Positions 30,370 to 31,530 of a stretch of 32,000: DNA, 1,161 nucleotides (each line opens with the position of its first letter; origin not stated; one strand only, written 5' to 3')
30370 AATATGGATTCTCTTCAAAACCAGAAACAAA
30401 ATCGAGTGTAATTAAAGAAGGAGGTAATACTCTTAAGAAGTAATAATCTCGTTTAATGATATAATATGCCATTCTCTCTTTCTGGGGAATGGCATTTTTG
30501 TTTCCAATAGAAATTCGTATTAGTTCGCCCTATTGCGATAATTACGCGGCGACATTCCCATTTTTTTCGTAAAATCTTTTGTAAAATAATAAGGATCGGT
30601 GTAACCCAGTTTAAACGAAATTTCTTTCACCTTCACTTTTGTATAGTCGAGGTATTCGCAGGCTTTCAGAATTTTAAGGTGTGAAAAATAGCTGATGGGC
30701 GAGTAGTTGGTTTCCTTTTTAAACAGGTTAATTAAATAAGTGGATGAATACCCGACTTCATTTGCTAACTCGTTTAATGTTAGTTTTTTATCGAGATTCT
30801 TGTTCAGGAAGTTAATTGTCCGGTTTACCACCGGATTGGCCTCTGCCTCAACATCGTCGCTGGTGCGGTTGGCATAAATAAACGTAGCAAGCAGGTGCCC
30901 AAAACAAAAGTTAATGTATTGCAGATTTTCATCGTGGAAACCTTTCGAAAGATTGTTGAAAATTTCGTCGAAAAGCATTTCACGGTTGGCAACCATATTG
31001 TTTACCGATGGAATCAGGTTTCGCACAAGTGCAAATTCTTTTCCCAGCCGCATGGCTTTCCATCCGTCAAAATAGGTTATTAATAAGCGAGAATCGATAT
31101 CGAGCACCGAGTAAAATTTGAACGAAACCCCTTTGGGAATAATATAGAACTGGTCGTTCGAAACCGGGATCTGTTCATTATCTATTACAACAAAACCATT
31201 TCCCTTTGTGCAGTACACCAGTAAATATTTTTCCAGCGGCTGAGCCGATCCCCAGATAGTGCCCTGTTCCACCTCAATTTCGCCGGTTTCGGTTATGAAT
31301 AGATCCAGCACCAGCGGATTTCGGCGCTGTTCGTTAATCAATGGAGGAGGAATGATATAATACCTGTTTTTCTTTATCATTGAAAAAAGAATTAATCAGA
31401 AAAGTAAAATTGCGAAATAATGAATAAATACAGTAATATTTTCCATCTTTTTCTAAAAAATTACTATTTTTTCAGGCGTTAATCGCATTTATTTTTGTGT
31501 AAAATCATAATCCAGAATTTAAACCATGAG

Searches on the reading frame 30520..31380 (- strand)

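Call 5: search_protein_families(library=pfam, proteins=[window:30520-31380:-], max_evalue=0.01)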
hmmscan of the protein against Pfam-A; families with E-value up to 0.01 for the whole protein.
window:30520-31380:- (286 aa): 4 families
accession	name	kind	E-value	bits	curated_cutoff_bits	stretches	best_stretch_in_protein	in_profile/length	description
PF00165.29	HTH_AraC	-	5.9e-23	80.9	26.6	2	193-232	2-41/42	Bacterial regulatory helix-turn-helix proteins, AraC family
PF12833.13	HTH_18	-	2.7e-19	69.6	33.6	1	205-284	1-80/80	Helix-turn-helix domain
PF02311.25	AraC_binding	-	0.00022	21.4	21.1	1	50-114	22-86/135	AraC-like ligand binding domain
PF07883.17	Cupin_2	-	0.0018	18.4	27.2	1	54-92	21-59/70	Cupin domain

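Call 9: search_protein_families(library=ncbifam, proteins=[window:30520-31380:-], max_evalue=0.001)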
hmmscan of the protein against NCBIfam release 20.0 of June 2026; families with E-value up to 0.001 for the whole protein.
window:30520-31380:- (286 aa): 29 families (the best 25 are shown)
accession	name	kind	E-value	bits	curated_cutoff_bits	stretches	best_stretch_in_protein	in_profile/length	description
NF049932.1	TranspRegBtr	equivalog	9.2e-20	70.6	900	1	46-283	25-264/531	bacillibactin transport transcriptional regulator Btr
NF007860.0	PRK10572.1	equivalog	3.4e-19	68.8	208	1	127-285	130-285/292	arabinose operon transcriptional regulator AraC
TIGR04094.1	adjacent_YSIRK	equivalog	1.3e-18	67.1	200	1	169-282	271-383/383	YSIRK-targeted surface antigen transcriptional regulator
NF047455.1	TF_Staph_AryK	equivalog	9.1e-17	60.6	850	1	156-284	132-258/759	transcriptional regulator AryK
TIGR02297.1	HpaA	equivalog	4.6e-15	55.6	274.65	1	52-284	45-287/287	4-hydroxyphenylacetate catabolism regulatory protein HpaA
NF012144.2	ramA_TF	equivalog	7.1e-15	55.4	180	1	183-284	5-106/108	RamA family antibiotic efflux transcriptional regulator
NF010028.0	PRK13503.1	equivalog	8.6e-14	51.6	288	1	152-284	142-272/278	HTH-type transcriptional activator RhaS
NF033869.1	viru_reg_Rsp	equivalog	6.5e-13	48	400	1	181-284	145-248/701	AraC family transcriptional regulator Rsp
NF047788.1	TransRegPocR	equivalog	1.6e-12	47.3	500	1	178-284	184-290/296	transcriptional regulator PocR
NF007693.0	PRK10371.1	equivalog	3.6e-12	46.1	253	1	174-283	189-298/309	transcriptional regulator MelR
NF052371.1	TransRegGbdRPseu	equivalog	4.4e-12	45.7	480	1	181-284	223-326/365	choline metabolism transcriptional regulator GbdR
NF010025.2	PRK13500.1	equivalog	5.4e-12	45.9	525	1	154-285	146-278/282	HTH-type transcriptional activator RhaR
NF007584.0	PRK10219.1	equivalog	7.4e-12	45.6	174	1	184-284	6-106/107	superoxide response transcriptional regulator SoxS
NF010027.0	PRK13502.1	equivalog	1.4e-11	44.4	384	1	146-285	138-278/282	HTH-type transcriptional activator RhaR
NF006902.0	PRK09393.1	equivalog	5.4e-11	42.3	425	1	184-284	221-321/327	transcriptional regulator FtrA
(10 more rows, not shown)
